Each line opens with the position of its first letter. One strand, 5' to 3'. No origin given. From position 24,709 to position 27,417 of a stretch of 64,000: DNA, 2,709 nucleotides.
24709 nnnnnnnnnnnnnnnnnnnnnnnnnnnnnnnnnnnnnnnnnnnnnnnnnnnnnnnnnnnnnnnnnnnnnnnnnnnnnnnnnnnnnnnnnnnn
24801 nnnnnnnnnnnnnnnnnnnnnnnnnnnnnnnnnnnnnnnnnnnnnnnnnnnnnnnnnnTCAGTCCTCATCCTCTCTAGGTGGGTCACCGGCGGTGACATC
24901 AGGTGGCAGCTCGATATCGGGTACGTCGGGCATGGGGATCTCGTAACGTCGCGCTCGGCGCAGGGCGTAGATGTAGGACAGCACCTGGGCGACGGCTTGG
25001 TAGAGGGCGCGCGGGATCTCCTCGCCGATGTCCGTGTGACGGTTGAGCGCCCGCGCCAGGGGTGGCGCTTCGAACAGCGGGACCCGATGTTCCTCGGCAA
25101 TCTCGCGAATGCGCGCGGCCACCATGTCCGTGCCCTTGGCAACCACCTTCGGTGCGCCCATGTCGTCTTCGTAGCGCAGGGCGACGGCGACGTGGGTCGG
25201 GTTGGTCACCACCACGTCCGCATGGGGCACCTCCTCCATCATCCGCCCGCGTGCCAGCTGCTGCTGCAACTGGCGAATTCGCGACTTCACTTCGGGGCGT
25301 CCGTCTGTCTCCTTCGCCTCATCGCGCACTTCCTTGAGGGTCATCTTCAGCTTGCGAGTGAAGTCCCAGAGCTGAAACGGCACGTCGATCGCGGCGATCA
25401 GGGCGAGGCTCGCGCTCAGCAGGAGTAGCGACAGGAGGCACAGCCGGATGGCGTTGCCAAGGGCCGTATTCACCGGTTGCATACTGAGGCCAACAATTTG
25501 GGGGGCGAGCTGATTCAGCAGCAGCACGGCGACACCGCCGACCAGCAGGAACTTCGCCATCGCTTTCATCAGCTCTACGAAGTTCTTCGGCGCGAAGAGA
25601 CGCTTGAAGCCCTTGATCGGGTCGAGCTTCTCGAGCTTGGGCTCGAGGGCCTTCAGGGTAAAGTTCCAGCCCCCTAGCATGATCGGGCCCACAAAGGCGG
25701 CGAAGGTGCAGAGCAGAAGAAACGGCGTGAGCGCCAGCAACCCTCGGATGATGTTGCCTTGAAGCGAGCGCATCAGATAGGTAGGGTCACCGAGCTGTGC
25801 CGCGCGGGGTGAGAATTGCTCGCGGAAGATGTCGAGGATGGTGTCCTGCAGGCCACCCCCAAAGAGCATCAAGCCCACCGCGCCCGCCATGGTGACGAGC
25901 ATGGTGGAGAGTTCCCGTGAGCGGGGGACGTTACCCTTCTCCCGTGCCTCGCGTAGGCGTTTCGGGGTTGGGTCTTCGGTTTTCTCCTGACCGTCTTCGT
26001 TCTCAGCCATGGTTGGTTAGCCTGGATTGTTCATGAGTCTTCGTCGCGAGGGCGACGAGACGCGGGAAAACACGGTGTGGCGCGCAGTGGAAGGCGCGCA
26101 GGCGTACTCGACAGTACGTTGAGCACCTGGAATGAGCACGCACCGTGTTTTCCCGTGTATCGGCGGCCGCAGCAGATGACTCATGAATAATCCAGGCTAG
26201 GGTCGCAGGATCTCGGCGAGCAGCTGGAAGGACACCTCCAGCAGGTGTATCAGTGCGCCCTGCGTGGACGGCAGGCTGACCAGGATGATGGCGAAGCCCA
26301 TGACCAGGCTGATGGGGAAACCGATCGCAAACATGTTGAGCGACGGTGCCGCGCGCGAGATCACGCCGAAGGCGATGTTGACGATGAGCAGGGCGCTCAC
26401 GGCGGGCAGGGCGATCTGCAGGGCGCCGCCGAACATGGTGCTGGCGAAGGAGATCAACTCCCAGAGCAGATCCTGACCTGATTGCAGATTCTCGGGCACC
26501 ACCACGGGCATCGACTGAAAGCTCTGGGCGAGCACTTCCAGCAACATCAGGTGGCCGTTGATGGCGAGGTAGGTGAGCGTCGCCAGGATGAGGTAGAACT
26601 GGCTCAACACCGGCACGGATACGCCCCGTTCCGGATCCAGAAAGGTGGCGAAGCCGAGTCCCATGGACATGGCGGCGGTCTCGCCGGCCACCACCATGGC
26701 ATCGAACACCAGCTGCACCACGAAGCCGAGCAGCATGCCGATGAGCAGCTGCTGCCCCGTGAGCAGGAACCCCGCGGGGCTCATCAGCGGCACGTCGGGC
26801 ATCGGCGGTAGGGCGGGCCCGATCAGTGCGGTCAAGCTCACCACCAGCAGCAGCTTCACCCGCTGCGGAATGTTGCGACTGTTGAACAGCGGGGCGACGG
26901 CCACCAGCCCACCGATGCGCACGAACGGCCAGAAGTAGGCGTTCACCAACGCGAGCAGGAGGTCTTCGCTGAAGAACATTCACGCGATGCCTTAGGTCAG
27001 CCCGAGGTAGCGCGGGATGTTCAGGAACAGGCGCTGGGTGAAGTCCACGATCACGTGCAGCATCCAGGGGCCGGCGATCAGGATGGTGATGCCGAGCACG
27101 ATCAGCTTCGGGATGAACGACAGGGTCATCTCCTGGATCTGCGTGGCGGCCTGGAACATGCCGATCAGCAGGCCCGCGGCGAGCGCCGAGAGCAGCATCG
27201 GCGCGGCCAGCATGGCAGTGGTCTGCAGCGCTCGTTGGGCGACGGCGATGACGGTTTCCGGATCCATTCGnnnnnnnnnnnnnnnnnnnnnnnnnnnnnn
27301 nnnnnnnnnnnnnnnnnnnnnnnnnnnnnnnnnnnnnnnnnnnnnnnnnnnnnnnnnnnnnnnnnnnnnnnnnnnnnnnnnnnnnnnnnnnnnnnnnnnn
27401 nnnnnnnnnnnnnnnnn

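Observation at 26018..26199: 182-bp multi-hairpin inverted-repeat element wedged exactly between the fliR stop and the flhB start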

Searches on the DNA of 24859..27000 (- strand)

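Call 8: search_rna_families(source=window, start=25000, end=27000, threshold=evalue, max_evalue=1)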
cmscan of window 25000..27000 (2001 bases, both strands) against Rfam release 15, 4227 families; matches with E-value up to 1: 3.
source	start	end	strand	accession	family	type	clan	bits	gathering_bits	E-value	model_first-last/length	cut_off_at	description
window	26019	26198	+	RF04104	MIR918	Gene; miRNA;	-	36.8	268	0.00026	1-265/265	no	MIR918 microRNA precursor family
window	26019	26198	-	RF04104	MIR918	Gene; miRNA;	-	32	268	0.0028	1-265/265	no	MIR918 microRNA precursor family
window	26684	26723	-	RF00523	Prion_pknot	Cis-reg;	-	21.5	39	0.51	1-40/40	no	Prion pseudoknot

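Call 32: search_dna_similar(query=window:26011-26205:-, collection=plasmids, mode=distant, max_evalue=10, max_rows=30)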
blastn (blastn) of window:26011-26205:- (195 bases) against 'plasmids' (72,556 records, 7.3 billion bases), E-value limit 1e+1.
Records with a match: 27; places in all: 27; records where one place covers at least 80% of the query: 0.
Best place of each record, by identity: >=99% 3; 95-99% 1; 90-95% 7; 80-90% 15; 60-80% 1.
By first word of the organism name: Streptomyces 16; Sinorhizobium 3; Ralstonia 2; Azospirillum 1; Aquisphaera 1; Salmonella 1; Burkholderia 1; Rhizobium 1; Paludisphaera 1.
By predicted mobility (MOB-suite, as given by PLSDB): non-mobilizable 17; mobilizable 7; conjugative 3.
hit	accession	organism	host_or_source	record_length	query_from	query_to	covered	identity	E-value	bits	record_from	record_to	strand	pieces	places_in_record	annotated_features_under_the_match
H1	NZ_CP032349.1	Azospirillum brasilense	soil sample,Agricultural field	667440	109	168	31%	75.0%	6e-1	42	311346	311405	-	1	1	ABC transporter substrate-binding protein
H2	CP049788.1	Ralstonia solanacearum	whole organism,isolated from the ...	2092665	93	135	22%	81.8%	7e+0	37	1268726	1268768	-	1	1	hypothetical protein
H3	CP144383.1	Ralstonia solanacearum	tobacco,whole organism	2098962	93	135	22%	81.8%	7e+0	37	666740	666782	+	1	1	hypothetical protein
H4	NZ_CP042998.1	Aquisphaera giovannonii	-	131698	76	117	22%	81.0%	7e+0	37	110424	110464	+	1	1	SCO family protein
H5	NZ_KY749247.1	Salmonella enterica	-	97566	63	104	22%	80.0%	7e+0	37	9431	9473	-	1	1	none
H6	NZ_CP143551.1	Burkholderia multivorans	Homo sapiens,bronchoalveolar lavage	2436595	138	177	21%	82.5%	7e+0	38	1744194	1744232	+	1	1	none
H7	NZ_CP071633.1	Rhizobium sp. NZLR1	lentil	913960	145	179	18%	85.7%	6e-1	42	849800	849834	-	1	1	none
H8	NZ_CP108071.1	Streptomyces sp. NBC_00271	-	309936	160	192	17%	87.9%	2e-1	43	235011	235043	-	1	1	none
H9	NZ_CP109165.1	Streptomyces sp. NBC_01727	-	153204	160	190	16%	90.3%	2e-1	44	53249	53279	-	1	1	none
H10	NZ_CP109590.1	Streptomyces sp. NBC_01361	-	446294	160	190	16%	90.3%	2e-1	44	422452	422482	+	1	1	none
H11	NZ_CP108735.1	Streptomyces sp. NBC_00984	-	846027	160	190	16%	90.3%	2e-1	44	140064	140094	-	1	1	MFS transporter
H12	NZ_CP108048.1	Streptomyces sp. NBC_00289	-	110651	160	189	15%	90.0%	6e-1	42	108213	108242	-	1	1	none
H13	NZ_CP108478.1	Streptomyces mirabilis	-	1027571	160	189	15%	90.0%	6e-1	42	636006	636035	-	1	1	record has no annotation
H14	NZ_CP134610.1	Streptomyces sp. ITFR-16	Ips typographus,whole organism,Ips ...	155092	160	189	15%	90.0%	6e-1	42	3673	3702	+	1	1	none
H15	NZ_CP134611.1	Streptomyces sp. ITFR-16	Ips typographus,whole organism,Ips ...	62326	160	189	15%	86.7%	7e+0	37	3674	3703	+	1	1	none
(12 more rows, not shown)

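Call 33: get_annotated_region(hit=H9, flank=2500)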
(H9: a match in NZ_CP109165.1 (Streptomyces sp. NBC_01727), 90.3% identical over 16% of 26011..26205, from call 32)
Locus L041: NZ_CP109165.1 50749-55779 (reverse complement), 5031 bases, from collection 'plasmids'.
description: Streptomyces sp. NBC_01727 plasmid unnamed2, complete sequence
organism: Streptomyces sp. NBC_01727 (NCBI taxid 2975924)
taxonomy: Bacteria; Actinomycetota; Actinomycetes; Kitasatosporales; Streptomycetaceae; Streptomyces; Streptomyces sp. NBC 01727
host: -; source: -; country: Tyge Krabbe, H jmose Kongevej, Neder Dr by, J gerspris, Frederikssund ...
typing (MOB-suite, as given by PLSDB): non-mobilizable
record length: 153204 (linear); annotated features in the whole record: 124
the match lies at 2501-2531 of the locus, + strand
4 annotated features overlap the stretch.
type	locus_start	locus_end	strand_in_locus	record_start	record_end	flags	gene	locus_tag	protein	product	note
CDS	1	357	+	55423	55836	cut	-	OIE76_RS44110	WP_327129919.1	hypothetical protein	-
CDS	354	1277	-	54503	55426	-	-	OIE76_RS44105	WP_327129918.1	ISAs1 family transposase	-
CDS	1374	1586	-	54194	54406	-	-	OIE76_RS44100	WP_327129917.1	transposase family protein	-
CDS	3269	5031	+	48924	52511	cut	dnaE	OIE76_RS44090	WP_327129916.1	DNA polymerase III subunit alpha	GO:0006260 - DNA replication [Evidence IEA]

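Call 34: get_annotated_region(hit=H8, flank=2500)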
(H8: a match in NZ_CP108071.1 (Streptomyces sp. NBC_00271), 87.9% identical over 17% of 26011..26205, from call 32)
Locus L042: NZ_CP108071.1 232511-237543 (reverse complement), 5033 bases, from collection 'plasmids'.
description: Streptomyces sp. NBC_00271 plasmid unnamed1, complete sequence
organism: Streptomyces sp. NBC_00271 (NCBI taxid 2975697)
taxonomy: Bacteria; Actinomycetota; Actinomycetes; Kitasatosporales; Streptomycetaceae; Streptomyces; Streptomyces sp. NBC 00271
host: -; source: -; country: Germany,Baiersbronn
typing (MOB-suite, as given by PLSDB): mobilizable; replicon rep_cluster_43; relaxase MOBP
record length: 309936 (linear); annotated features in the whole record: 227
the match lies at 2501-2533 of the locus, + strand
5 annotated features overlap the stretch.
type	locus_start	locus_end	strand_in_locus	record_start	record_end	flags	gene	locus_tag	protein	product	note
CDS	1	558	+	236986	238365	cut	-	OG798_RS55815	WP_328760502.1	IS1380 family transposase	-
CDS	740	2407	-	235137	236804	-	-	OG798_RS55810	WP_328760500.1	IS1182 family transposase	-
CDS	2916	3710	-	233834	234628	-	-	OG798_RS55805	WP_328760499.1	oxidoreductase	-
CDS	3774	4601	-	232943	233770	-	-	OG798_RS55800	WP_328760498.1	alpha/beta fold hydrolase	-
CDS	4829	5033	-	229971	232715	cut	-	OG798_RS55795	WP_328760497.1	LuxR C-terminal-related transcriptional regulator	GO:0006355 - regulation of DNA-templated transcription [Evidence IEA]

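Call 35: get_annotated_region(hit=H14, flank=2500)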
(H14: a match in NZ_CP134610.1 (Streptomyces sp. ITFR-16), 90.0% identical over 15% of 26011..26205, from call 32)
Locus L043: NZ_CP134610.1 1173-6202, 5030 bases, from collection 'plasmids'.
description: Streptomyces sp. ITFR-16 plasmid pSITFR-16a, complete sequence
organism: Streptomyces sp. ITFR-16 (NCBI taxid 3075198)
taxonomy: Bacteria; Actinomycetota; Actinomycetes; Kitasatosporales; Streptomycetaceae; Streptomyces; Streptomyces sp. ITFR-16
host: -; source: Ips typographus,whole organism,Ips typographus collected in traps around Schauinsland mountain; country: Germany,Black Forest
typing (MOB-suite, as given by PLSDB): non-mobilizable
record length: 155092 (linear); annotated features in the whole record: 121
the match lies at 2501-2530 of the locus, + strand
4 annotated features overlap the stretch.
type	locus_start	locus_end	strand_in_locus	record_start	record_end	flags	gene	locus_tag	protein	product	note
CDS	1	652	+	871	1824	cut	-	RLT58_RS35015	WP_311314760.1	helicase associated domain-containing protein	-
CDS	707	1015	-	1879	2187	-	-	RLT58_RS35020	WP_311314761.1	hypothetical protein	-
CDS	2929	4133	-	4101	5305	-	-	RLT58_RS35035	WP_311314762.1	IS3 family transposase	-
CDS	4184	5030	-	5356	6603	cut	-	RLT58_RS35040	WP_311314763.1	hypothetical protein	-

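Call 68: search_dna_similar(query=L049:20098-20224:+, collection=plasmids, mode=distant, max_evalue=1, max_rows=25)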
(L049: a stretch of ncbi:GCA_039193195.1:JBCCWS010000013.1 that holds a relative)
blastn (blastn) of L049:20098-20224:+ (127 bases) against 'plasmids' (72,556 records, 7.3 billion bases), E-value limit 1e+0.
No match.

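Call 74: search_dna_similar(query=window:26172-26202:-, collection=plasmids, mode=distant, max_evalue=10, max_rows=30)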
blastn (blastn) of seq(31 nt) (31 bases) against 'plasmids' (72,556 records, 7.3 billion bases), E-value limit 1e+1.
Records with a match: 9; places in all: 9; records where one place covers at least 80% of the query: 0.
Best place of each record, by identity: 95-99% 2; 90-95% 7.
By first word of the organism name: Lactiplantibacillus 5; Latilactobacillus 1; Rhizobium 1; Lichenicola 1; Novosphingobium 1.
By predicted mobility (MOB-suite, as given by PLSDB): mobilizable 4; conjugative 3; non-mobilizable 2.
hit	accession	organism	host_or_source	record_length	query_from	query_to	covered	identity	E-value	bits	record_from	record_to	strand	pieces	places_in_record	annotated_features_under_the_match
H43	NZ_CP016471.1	Latilactobacillus curvatus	cell culture,starter culture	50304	4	27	77%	91.7%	6e-1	36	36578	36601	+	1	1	none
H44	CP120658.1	Lactiplantibacillus plantarum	whole organism,fermented mustard green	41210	4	27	77%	91.7%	6e-1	36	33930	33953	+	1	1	none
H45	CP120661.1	Lactiplantibacillus plantarum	whole organism,fermented mustard green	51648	4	27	77%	91.7%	6e-1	36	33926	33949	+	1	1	none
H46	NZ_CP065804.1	Lactiplantibacillus plantarum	Sichuan pickle,whole organism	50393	4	27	77%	91.7%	6e-1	36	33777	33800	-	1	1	none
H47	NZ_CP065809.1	Lactiplantibacillus plantarum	Sichuan pickle,whole organism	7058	4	27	77%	91.7%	6e-1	36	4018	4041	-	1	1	none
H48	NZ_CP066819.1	Lactiplantibacillus plantarum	cell culture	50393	4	27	77%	91.7%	6e-1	36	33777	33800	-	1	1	none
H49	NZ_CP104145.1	Rhizobium sullae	Sulla coronaria,cell culture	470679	2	23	71%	90.9%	7e+0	32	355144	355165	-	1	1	none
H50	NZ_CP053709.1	Lichenicola cladoniae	Cladonia borealis,cell culture,lichen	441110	3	23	68%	95.2%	2e+0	35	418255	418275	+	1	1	none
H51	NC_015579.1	Novosphingobium sp. PP1Y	-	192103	4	23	65%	95.0%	7e+0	33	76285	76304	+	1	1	sulfatase-like hydrolase/transferase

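Call 75: get_annotated_region(hit=H43, flank=2500)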
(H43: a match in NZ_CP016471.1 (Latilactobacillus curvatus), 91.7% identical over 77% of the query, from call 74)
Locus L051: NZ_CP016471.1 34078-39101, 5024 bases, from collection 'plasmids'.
description: Latilactobacillus curvatus strain TMW 1.595 plasmid pL1595-1, complete sequence
organism: Latilactobacillus curvatus (NCBI taxid 28038)
taxonomy: Bacteria; Bacillota; Bacilli; Lactobacillales; Lactobacillaceae; Latilactobacillus; Latilactobacillus curvatus
host: -; source: cell culture,starter culture; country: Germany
typing (MOB-suite, as given by PLSDB): conjugative; replicon rep_cluster_1328; relaxase MOBQ; mating-pair formation MPF_T
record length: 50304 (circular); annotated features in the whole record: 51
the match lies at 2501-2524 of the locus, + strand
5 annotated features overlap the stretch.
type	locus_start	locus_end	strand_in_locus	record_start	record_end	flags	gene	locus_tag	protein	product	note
CDS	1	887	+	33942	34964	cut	-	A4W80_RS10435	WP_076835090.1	IS30 family transposase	-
CDS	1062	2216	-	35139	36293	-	-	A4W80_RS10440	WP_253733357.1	glycerol dehydrogenase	-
CDS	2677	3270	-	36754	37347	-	dhaL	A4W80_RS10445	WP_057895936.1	dihydroxyacetone kinase subunit DhaL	GO:0006071 - glycerol metabolic process [Evidence IEA]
CDS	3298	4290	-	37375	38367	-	dhaK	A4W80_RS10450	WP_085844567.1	dihydroxyacetone kinase subunit DhaK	GO:0006071 - glycerol metabolic process [Evidence IEA]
CDS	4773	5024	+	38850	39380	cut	dhaS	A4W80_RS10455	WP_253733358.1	dihydroxyacetone kinase transcriptional activator DhaS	-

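Call 76: get_annotated_region(hit=H50, flank=2500)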
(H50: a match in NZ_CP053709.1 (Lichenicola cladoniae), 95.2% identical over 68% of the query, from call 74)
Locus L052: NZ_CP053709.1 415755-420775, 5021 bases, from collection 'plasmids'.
description: Lichenicola cladoniae strain PAMC 26569 plasmid unnamed1, complete sequence
organism: Lichenicola cladoniae (NCBI taxid 1484109)
taxonomy: Bacteria; Pseudomonadota; Alphaproteobacteria; Rhodospirillales; Acetobacteraceae; Lichenicola; Lichenicola cladoniae
host: -; source: Cladonia borealis,cell culture,lichen; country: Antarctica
typing (MOB-suite, as given by PLSDB): non-mobilizable
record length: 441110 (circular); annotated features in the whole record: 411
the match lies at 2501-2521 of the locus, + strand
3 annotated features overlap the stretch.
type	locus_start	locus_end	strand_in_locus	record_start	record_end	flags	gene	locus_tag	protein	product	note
CDS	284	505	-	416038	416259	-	-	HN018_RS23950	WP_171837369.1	DUF2934 domain-containing protein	-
CDS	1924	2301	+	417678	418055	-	-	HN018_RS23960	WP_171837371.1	PRC-barrel domain-containing protein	GO:0019684 - photosynthesis, light reaction [Evidence IEA]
CDS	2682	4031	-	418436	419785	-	-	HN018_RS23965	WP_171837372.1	IS1380 family transposase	-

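Call 77: get_annotated_region(hit=H49, flank=2500)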
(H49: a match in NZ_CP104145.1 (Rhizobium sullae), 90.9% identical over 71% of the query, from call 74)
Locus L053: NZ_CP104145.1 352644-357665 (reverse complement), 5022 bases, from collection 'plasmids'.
description: Rhizobium sullae strain WSM1592 plasmid pWSM1592_2, complete sequence
organism: Rhizobium sullae (NCBI taxid 50338)
taxonomy: Bacteria; Pseudomonadota; Alphaproteobacteria; Hyphomicrobiales; Rhizobiaceae; Rhizobium; Rhizobium sullae
host: -; source: Sulla coronaria,cell culture; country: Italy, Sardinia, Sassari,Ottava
typing (MOB-suite, as given by PLSDB): conjugative; relaxase MOBQ; mating-pair formation MPF_T
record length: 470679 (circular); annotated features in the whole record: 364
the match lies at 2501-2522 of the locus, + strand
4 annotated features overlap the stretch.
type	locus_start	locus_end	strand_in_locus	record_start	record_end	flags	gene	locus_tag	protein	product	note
CDS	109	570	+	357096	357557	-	-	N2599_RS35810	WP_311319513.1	MarR family transcriptional regulator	GO:0006355 - regulation of DNA-templated transcription [Evidence IEA]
CDS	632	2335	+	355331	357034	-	-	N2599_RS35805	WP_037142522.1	FAD-dependent oxidoreductase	-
CDS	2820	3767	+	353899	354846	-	-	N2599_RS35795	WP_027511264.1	SDR family oxidoreductase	-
CDS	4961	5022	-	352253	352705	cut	-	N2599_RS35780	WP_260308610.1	SgcJ/EcaC family oxidoreductase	-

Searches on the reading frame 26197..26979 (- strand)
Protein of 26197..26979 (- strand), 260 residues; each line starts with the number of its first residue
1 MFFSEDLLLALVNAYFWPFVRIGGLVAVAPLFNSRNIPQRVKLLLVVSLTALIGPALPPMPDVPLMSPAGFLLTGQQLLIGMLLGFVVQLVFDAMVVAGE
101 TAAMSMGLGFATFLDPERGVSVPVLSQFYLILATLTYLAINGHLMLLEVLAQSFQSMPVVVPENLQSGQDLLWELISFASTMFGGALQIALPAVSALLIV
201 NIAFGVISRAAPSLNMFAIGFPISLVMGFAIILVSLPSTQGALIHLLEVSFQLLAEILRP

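Call 3: search_protein_families(library=ncbifam, proteins=[window:26197-26979:-])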
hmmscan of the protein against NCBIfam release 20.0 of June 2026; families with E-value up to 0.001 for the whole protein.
window:26197-26979:- (260 aa): 5 families
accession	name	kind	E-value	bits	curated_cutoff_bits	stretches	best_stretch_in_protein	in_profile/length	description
TIGR01400.1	fliR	equivalog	7.1e-64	215.7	168.6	1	13-258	2-245/245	flagellar biosynthetic protein FliR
NF009411.0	PRK12772.1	equivalog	7.1e-26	90.8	739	1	13-258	8-247/610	fused FliR family export protein/FlhB family type III secretion system protein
TIGR01401.1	fliR_like_III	equivalog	1.8e-22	80.2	163.05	1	11-248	7-243/253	type III secretion system export apparatus subunit SctT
NF009416.1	PRK12780.1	equivalog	6.6e-17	61.9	306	1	14-234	8-228/247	flagellar biosynthesis protein FliR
NF011876.0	PRK15349.1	equivalog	3e-08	33.9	275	1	72-239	73-237/259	EscT/YscT/HrcT family type III secretion system export apparatus protein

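Call 13: find_encoding_contigs(protein=window:26197-26979:-, flank=10000, max_places=6)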
Protein window:26197-26979:- (260 aa): 1 contig read that carries it; 1 place shown.
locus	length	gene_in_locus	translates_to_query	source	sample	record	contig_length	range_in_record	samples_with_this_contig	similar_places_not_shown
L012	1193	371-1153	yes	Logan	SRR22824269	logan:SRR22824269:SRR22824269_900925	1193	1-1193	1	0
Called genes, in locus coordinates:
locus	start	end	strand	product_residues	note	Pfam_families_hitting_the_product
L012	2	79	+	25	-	?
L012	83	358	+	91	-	PF01313:Bac_export_3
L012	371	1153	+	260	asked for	PF01311:Bac_export_1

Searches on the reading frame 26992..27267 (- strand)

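Call 3: search_protein_families(library=ncbifam, proteins=[window:26992-27267:-])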
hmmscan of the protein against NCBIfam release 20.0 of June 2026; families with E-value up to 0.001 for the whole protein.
window:26992-27267:- (91 aa): 5 families
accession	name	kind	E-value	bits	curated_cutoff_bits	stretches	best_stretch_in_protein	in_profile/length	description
TIGR01402.1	fliQ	equivalog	3.8e-30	103.9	88.9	1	1-86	1-86/88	flagellar biosynthesis protein FliQ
NF004671.0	PRK06010.1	subfamily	1.1e-19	70.1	104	1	3-84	3-84/88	flagellar biosynthesis protein FliQ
TIGR01403.1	fliQ_rel_III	equivalog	2.4e-16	59.6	76.5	1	8-84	4-80/81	type III secretion system export apparatus subunit SctS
NF011877.0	PRK15350.1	equivalog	2.1e-12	47.3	104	1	18-84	18-84/88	EscS/YscS/HrcS family type III secretion system export apparatus protein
NF011861.0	PRK15333.1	equivalog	4e-09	36.8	108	1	9-81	7-80/86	EscS/YscS/HrcS family type III secretion system export apparatus protein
